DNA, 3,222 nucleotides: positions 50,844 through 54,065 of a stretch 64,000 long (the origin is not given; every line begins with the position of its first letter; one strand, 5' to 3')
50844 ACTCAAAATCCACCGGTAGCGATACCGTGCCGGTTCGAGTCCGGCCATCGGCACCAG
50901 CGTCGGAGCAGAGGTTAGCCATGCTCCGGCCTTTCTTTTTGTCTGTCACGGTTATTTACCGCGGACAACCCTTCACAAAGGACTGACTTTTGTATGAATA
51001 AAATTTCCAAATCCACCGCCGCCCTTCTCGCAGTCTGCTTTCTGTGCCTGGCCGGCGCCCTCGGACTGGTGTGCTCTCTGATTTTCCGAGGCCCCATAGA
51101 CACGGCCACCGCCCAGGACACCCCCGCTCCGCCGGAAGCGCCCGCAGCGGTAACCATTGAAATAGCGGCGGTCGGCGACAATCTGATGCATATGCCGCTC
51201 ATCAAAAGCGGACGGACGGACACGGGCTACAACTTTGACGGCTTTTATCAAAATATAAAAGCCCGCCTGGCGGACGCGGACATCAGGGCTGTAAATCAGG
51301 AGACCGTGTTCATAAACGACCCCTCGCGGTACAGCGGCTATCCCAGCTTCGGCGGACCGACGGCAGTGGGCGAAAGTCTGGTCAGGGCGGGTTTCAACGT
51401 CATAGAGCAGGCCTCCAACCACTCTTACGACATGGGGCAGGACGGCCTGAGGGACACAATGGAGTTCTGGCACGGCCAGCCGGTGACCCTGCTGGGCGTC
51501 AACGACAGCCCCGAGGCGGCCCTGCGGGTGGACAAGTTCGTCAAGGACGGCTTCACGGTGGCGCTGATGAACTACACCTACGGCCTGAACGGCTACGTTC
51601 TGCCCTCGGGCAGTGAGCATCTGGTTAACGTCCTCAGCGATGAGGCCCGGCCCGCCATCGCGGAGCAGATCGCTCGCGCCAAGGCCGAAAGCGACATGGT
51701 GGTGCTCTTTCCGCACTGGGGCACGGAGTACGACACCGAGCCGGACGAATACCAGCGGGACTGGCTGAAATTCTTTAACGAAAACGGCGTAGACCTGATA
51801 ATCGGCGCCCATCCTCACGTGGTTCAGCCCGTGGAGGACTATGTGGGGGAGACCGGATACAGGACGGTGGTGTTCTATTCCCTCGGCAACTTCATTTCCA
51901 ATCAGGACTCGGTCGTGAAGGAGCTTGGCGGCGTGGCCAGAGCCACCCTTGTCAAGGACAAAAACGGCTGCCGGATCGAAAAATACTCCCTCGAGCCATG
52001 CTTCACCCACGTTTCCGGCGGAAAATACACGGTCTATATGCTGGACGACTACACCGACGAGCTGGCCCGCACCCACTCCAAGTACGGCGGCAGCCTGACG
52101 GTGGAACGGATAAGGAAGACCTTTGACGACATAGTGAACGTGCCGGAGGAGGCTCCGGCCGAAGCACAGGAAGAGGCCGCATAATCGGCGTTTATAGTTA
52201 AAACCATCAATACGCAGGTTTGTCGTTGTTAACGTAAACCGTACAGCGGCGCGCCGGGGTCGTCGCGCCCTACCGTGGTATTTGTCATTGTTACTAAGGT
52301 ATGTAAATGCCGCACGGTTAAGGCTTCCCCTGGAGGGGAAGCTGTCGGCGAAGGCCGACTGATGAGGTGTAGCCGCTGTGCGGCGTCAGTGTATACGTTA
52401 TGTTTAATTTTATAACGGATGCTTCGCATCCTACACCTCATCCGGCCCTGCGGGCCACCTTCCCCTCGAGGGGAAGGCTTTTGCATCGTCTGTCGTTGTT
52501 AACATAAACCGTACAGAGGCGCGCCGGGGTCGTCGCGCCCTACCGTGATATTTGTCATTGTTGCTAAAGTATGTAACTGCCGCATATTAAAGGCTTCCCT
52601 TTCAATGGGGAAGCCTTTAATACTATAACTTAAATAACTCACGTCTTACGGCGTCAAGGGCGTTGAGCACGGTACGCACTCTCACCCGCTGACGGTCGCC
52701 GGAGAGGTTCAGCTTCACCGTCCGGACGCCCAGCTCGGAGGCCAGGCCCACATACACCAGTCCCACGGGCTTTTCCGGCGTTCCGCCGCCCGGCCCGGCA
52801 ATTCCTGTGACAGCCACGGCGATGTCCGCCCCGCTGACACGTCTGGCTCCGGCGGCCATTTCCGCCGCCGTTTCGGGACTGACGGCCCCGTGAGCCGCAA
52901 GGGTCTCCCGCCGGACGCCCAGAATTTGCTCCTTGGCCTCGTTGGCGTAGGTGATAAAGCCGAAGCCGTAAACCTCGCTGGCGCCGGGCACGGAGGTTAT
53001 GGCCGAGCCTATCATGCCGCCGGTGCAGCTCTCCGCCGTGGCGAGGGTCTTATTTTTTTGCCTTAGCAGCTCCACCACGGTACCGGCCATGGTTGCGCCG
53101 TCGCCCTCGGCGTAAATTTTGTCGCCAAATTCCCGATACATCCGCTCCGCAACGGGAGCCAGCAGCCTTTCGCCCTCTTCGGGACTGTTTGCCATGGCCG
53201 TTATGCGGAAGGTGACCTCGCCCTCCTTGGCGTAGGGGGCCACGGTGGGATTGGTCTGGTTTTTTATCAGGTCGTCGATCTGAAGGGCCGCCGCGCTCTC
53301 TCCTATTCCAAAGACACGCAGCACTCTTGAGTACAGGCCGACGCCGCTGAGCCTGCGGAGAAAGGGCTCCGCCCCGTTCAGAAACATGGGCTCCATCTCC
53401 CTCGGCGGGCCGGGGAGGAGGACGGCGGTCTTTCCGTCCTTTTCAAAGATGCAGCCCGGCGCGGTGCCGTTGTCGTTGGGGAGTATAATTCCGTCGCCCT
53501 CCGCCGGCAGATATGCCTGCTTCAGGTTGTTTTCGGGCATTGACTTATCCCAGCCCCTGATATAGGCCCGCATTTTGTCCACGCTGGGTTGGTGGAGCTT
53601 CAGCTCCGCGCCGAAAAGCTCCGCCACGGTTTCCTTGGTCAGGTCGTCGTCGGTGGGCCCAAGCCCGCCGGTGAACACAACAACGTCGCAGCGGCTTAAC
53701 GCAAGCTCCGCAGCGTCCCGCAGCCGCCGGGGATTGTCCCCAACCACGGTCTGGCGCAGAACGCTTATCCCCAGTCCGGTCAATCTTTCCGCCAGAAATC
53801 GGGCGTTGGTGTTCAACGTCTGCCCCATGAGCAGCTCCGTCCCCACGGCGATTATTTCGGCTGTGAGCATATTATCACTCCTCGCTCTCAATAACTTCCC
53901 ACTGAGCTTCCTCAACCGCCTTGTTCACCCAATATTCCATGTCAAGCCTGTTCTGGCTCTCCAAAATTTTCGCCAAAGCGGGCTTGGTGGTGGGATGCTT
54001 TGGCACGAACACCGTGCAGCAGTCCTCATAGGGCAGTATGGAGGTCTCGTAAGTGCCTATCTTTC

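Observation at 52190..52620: Tandemly duplicated sub-terminal modules and perfect GC palindromes between capA-like and cinA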

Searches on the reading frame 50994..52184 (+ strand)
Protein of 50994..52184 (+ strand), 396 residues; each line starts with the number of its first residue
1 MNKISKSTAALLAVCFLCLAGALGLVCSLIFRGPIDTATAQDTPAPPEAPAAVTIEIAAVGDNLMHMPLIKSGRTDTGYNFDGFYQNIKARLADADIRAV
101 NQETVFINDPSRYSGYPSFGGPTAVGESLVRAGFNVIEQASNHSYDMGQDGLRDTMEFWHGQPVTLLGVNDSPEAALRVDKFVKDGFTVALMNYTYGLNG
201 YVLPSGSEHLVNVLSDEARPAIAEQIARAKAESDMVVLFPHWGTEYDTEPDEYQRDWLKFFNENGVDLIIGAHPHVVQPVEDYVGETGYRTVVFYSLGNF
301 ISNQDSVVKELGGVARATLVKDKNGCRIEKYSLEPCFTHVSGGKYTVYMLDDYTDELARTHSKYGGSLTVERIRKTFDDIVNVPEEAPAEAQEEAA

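Call 12: search_protein_families(library=pfam, proteins=[window:50994-52184:+])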
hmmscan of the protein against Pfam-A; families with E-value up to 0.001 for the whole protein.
window:50994-52184:+ (396 aa): 1 family
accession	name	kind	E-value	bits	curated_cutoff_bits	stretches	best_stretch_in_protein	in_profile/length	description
PF09587.15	PGA_cap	-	4.7e-60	203.6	27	1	57-304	2-255/255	Bacterial capsule synthesis protein PGA_cap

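Call 17: find_encoding_contigs(protein=window:50994-52181:+, flank=10000, max_places=6)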
Protein seq(396 aa) (396 aa): 1 contig read that carries it; 1 place shown.
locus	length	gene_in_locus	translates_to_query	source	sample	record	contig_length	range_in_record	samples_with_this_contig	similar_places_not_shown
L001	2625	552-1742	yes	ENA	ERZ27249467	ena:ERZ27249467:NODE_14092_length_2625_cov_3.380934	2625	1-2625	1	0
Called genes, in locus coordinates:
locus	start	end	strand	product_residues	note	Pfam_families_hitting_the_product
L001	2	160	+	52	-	?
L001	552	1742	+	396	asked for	PF09587:PGA_cap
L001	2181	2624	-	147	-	?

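Call 43: find_homologous_proteins(query=window:50994-52184:+, max_evalue=1e-60)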
Query window:50994-52184:+ (396 aa): 859 proteins with E <= 1e-60 among 8000 candidates; the best 120 are listed.
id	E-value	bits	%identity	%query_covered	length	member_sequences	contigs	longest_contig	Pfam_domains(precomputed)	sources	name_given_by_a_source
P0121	2.6e-239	812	91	99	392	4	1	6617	PF09587.16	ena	-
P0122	1.8e-199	681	76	96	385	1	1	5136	PF09587.16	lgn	-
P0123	2.1e-194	664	74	96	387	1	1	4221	PF09587.16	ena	-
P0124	6.7e-194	662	73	98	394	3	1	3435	PF09587.16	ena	-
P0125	4.0e-191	653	74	97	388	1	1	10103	PF09587.16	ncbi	-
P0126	7.1e-188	643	72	98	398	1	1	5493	PF09587.16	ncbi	-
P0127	4.3e-187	640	71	97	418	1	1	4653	PF09587.16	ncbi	-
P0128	1.9e-186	638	71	96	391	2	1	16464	PF09587.16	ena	-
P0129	4.6e-184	630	71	96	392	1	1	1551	PF09587.16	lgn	-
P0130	7.4e-182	623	69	99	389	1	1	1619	PF09587.16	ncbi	ncbi:MAG: CapA family protein [Clostridia bacterium]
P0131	4.7e-179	614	76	83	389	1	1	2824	PF09587.16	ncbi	-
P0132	5.9e-178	610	75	86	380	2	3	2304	PF09587.16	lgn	-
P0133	1.8e-174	598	68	98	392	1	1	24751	PF09587.16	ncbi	-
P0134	2.3e-174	598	67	96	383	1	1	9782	PF09587.16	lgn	-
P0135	3.2e-172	591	67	96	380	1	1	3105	PF09587.16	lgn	-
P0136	2.0e-163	562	67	95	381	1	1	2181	PF09587.16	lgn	-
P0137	1.9e-161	556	64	98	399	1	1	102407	PF09587.16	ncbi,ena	-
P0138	4.2e-156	538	60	95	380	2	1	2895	PF09587.16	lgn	-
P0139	1.4e-155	536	64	98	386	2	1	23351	PF09587.16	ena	-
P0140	3.7e-153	528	63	98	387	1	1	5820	PF09587.16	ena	-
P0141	6.6e-153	527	62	98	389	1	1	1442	PF09587.16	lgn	-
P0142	1.5e-152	526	65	96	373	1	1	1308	PF09587.16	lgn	-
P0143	2.9e-108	380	47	94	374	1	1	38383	PF09587.16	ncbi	-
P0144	6.5e-107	376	49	86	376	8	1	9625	PF09587.16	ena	-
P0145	2.8e-106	374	47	91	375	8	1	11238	PF09587.16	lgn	-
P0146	1.2e-104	369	45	91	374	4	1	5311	PF09587.16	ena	-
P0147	1.8e-104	368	48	87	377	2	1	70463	PF09587.16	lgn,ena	-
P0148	2.7e-104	367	45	96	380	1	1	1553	PF09587.16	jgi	-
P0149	2.9e-104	367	47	88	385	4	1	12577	PF09587.16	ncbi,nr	ncbi:MAG: CapA family protein [Clostridia bacterium]|nr:CapA family protein [Clostridia bacterium]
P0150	3.7e-104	367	45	96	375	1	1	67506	PF09587.16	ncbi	-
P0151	5.3e-104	366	48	87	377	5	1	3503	PF09587.16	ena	-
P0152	7.0e-104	366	46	94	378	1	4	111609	PF09587.16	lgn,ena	-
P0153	1.2e-103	365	49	85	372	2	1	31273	PF09587.16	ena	-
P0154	1.9e-103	365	46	88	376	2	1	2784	PF09587.16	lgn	-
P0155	2.0e-103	365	45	95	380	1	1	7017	PF09587.16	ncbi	-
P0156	2.1e-103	365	74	54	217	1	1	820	PF09587.16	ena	-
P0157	2.3e-103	364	48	94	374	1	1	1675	PF09587.16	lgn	-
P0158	2.5e-103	364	46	96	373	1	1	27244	PF09587.16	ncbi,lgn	-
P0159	4.3e-103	363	45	94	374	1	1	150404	PF09587.16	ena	-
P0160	1.8e-102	361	46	91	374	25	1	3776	PF09587.16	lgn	-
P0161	3.0e-102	361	47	84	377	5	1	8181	PF09587.16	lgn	-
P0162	3.7e-102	360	44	94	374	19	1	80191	PF09587.16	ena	-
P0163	5.8e-102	360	47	88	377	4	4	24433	PF09587.16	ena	-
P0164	8.8e-102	359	48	84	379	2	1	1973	PF09587.16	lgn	-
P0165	9.8e-102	359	45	96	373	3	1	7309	PF09587.16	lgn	-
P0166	1.3e-101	359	45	91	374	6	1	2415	PF09587.16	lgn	-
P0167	1.8e-101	358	45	94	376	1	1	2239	PF09587.16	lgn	-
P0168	2.7e-101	358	45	96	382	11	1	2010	PF09587.16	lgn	-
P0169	3.0e-101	357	47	92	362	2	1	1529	PF09587.16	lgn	-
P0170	6.0e-101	356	48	86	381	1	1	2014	PF09587.16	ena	-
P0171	1.3e-100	355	49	83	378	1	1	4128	PF09587.16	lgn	-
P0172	1.6e-100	355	45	94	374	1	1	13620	PF09587.16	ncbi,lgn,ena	-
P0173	2.2e-100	355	46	93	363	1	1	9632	PF09587.16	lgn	-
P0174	2.8e-100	354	45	95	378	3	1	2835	PF09587.16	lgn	-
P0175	3.2e-100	354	45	94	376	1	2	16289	PF09587.16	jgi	-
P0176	3.5e-100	354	44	94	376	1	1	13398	PF09587.16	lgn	-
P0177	1.1e-99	352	45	94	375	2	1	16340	PF09587.16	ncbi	-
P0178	1.1e-99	352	45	93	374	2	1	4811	PF09587.16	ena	-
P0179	1.4e-99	352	44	95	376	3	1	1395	PF09587.16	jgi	jgi:poly-gamma-glutamate synthesis protein (capsule biosynthesis protein)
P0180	1.9e-99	351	46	93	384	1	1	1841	PF09587.16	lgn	-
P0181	4.1e-99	350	44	94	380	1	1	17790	PF09587.16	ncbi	-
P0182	4.3e-99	350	47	83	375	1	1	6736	PF09587.16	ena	-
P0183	9.8e-99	349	44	94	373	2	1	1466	PF09587.16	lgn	-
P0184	2.1e-98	348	46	85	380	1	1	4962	PF09587.16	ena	-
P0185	3.5e-98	347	44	96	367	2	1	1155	PF09587.16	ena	-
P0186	3.8e-98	347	46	84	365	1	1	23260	PF09587.16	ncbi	-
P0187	4.2e-98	347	48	85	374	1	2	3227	PF09587.16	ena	-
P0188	4.4e-98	347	44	93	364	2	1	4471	PF09587.16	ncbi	-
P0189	7.0e-98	346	43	95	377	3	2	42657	PF09587.16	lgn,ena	-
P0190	1.3e-97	345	49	82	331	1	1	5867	PF09587.16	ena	-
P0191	1.4e-97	345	43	95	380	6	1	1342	PF09587.16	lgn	-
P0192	2.0e-97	345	45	96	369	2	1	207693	PF09587.16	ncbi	-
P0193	2.1e-97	345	48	85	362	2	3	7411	PF09587.16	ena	-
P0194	2.1e-96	341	47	85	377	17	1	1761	PF09587.16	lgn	-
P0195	2.9e-95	338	45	94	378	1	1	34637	PF09587.16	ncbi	-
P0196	4.5e-94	334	47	88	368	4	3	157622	PF09587.16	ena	-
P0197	8.7e-94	333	46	83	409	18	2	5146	PF09587.16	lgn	-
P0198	5.9e-93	330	40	96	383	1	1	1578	PF09587.16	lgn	-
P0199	3.9e-92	327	45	95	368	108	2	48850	PF09587.16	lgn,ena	-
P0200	9.2e-92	326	44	80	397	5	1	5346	PF09587.16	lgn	-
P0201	1.2e-91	326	42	96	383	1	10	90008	PF09587.16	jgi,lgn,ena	-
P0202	1.3e-90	322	43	84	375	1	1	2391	PF09587.16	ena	-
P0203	1.9e-90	322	42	85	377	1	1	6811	PF09587.16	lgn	-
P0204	2.1e-90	322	42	86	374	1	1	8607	PF09587.16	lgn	-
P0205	4.5e-90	321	46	83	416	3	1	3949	PF09587.16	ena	-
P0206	1.7e-89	319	47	83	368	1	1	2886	PF09587.16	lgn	-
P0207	3.7e-89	318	41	94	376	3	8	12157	PF09587.16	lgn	-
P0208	3.9e-89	318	41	84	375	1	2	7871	PF09587.16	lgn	-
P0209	4.6e-89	317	42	91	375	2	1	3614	PF09587.16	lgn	-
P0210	4.9e-89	317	41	87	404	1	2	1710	PF09587.16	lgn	-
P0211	5.6e-89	317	43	79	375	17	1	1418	PF09587.16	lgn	-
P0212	6.2e-89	317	45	83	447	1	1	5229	PF09587.16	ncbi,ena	-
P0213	1.4e-88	316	45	83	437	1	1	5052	PF09587.16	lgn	-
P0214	1.4e-88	316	44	77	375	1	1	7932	PF09587.16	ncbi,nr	ncbi:MAG TPA: poly-gamma-glutamate biosynthesis protein [Lachnospiraceae bacterium]|nr:poly-gamma-gl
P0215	1.6e-88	316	40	92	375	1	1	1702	PF09587.16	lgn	-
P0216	1.6e-88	316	41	88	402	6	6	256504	PF09587.16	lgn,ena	-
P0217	1.6e-88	315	41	90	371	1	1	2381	PF09587.16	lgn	-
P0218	2.0e-88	315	44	83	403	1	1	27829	PF09587.16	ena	-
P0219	2.2e-88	315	43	86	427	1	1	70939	PF09587.16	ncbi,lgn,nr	ncbi:MAG: CapA family protein [bacterium]|nr:CapA family protein [bacterium]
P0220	2.3e-88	315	44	86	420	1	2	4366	PF09587.16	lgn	-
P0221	2.7e-88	315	44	79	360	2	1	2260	PF09587.16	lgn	-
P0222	4.3e-88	314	45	85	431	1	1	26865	PF09587.16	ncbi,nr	ncbi:MAG: CapA family protein [bacterium]|nr:CapA family protein [bacterium]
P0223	4.4e-88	314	43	83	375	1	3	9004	PF09587.16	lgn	-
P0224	6.3e-88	314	43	87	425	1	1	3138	PF09587.16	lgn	-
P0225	1.1e-87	313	41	91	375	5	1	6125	PF09587.16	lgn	-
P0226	1.2e-87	313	42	91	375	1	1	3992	PF09587.16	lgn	-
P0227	2.4e-87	312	39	90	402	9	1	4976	PF09587.16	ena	-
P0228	2.4e-87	312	46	82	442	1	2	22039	PF09587.16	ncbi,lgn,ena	-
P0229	9.0e-87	310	47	76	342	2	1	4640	PF09587.16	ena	-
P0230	9.9e-87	310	44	83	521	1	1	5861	PF09587.16,PF00395.26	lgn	-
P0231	1.1e-86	309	38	95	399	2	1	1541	PF09587.16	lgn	-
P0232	1.4e-86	309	41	91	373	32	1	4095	PF09587.16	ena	-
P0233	1.6e-86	309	41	91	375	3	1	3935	PF09587.16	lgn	-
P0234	1.8e-86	309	45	82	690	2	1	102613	PF09587.16,PF16138.11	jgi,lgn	jgi:poly-gamma-glutamate synthesis protein (capsule biosynthesis protein)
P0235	2.5e-86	308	45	84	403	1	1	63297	PF09587.16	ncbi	-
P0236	2.5e-86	308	44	82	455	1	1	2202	PF09587.16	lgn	-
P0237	5.6e-86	307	40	91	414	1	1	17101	PF09587.16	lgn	-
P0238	6.0e-86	307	44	86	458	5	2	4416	PF09587.16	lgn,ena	-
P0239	9.1e-86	306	44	78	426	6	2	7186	PF09587.16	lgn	-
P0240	1.1e-85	306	42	88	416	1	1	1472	PF09587.16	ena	-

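Call 44: find_encoding_contigs(protein=P0121, flank=4000, max_places=1)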
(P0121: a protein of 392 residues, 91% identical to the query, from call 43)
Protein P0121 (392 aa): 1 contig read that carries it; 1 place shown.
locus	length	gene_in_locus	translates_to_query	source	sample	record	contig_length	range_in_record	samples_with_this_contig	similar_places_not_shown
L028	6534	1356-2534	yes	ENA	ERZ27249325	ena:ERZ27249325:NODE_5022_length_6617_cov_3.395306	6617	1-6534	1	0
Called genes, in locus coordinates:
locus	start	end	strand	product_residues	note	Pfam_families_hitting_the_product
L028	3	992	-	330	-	?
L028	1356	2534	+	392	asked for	PF09587:PGA_cap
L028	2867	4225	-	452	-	PF05167:DUF711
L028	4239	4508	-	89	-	PF01842:ACT, PF13740:ACT_6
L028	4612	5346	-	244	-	PF02698:DUF218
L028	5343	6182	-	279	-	PF13432:TPR_16 (faint), PF20308:TPR-S (faint), PF07719:TPR_2 (faint), PF13181:TPR_8 (faint), PF13424:TPR_12 (faint), PF13428:TPR_14 (faint), PF13374:TPR_10 (faint), PF14559:TPR_19 (faint), +2 more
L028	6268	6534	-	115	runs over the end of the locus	?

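Call 45: find_encoding_contigs(protein=P0125, flank=4000, max_places=1)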
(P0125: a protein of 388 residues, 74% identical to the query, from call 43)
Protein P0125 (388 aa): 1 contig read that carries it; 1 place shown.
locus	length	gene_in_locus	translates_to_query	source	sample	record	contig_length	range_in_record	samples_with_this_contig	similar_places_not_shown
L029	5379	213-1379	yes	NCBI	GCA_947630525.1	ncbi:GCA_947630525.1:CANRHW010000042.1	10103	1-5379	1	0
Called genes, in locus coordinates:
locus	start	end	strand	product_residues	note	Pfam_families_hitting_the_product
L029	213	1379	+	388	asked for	PF09587:PGA_cap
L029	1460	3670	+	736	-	PF07833:Cu_amine_oxidN1, PF14262:Cthe_2159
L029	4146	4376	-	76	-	-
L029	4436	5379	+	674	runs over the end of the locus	PF22745:Nlig-Ia, PF01653:DNA_ligase_aden, PF03120:OB_DNA_ligase, PF03119:DNA_ligase_ZBD, PF14520:HHH_5, PF12826:HHH_2, PF00533:BRCT, PF12738:PTCB-BRCT (weak)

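Call 46: find_encoding_contigs(protein=P0128, flank=4000, max_places=1)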
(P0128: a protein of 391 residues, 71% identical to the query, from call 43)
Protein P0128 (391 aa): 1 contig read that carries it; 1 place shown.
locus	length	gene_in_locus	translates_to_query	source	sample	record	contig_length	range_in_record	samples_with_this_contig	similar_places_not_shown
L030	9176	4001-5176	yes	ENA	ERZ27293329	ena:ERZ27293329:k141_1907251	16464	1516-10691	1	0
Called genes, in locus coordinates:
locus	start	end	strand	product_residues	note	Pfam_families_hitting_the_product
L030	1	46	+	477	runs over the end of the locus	PF02934:GatB_N, PF02637:GatB_Yqey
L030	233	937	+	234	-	PF02397:Bac_transf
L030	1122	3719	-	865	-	PF00009:GTP_EFTU, PF22042:EF-G_D2, PF03764:EFG_IV, PF00679:EFG_C, PF05991:NYN_YacP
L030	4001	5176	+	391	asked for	PF09587:PGA_cap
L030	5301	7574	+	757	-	PF07833:Cu_amine_oxidN1, PF14262:Cthe_2159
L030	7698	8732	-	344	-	PF00294:PfkB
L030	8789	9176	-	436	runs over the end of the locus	PF01522:Polysacc_deac_1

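Call 47: find_encoding_contigs(protein=P0137, flank=4000, max_places=1)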
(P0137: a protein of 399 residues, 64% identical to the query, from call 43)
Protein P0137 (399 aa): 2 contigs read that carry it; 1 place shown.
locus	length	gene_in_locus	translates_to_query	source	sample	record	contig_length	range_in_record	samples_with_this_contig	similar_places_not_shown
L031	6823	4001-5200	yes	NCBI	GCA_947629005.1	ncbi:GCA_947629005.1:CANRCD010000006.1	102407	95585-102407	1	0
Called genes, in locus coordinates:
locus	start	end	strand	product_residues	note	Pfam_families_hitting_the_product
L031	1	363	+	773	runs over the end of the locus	PF00395:SLH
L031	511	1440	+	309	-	PF00480:ROK, PF01869:BcrAD_BadFG (weak)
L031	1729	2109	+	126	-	PF00903:Glyoxalase, PF12681:Glyoxalase_2 (weak), PF13669:Glyoxalase_4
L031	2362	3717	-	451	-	PF07501:G5, PF01551:Peptidase_M23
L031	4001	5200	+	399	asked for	PF09587:PGA_cap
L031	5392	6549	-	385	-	PF01545:Cation_efflux, PF16916:ZT_dimer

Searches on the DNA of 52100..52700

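Call 13: search_rna_families(source=window, start=52100, end=52700, threshold=evalue, max_evalue=10)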
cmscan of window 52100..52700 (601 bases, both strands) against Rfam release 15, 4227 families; matches with E-value up to 10: 8.
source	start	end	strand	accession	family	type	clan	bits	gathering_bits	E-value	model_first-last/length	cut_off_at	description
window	52448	52507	+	RF00517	serC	Cis-reg; leader;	-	20.1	35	0.045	1-52/52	no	serC leader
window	52584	52629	-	RF02386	sau-19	Gene; sRNA;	-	17.4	80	3.2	1-75/75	no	Staphylococcus sRNA sau-19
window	52247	52312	-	RF01160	sn2841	Gene; snRNA; snoRNA; CD-box;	-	15.6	45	3.1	1-72/72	no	Small nucleolar RNA sn2841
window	52240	52341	-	RF02869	ncS025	Gene; sRNA;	-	15.6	46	3.6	1-85/85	no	Burkholderia sRNA 25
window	52450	52481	-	RF00502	TCV_Pr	Cis-reg;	-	15.1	40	5.2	1-34/34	no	Turnip crinkle virus (TCV) core promoter hairpin (Pr)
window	52585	52622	-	RF01061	mir-548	Gene; miRNA;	-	15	90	8.7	1-84/84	no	mir-548 microRNA precursor family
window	52189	52250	+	RF03042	porB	Gene; sRNA;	-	14.9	35.1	9.8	1-61/61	no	porB RNA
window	52410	52522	+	RF01906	HOTAIR_3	Gene; lncRNA;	-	14.4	80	1.1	1-98/98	no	HOTAIR conserved region 3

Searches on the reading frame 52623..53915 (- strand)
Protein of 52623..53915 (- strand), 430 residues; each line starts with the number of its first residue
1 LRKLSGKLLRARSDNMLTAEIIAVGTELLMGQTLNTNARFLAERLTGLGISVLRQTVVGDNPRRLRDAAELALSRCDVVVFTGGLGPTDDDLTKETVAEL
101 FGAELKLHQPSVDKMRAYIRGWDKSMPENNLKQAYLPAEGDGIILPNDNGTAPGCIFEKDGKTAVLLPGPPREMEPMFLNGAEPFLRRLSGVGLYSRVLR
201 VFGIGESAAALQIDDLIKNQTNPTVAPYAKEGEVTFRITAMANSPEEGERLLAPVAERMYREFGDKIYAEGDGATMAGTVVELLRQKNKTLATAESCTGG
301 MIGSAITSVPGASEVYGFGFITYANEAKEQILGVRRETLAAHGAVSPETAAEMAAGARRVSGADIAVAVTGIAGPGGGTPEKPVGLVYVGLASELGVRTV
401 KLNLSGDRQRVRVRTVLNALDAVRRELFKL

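Call 12: search_protein_families(library=pfam, proteins=[window:52623-53915:-])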
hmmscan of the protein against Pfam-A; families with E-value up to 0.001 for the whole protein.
window:52623-53915:- (430 aa): 3 families
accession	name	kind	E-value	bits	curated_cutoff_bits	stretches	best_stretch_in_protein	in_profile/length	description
PF02464.23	CinA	-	6.2e-59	198.5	23.5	1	275-426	3-154/155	Competence-damaged protein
PF00994.29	MoCF_biosynth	-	7.1e-36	123.5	26.6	1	20-187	1-143/144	Probable molybdopterin binding domain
PF18146.6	CinA_KH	-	1.8e-25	89.3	27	1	196-269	1-73/73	Damage-inducible protein CinA KH domain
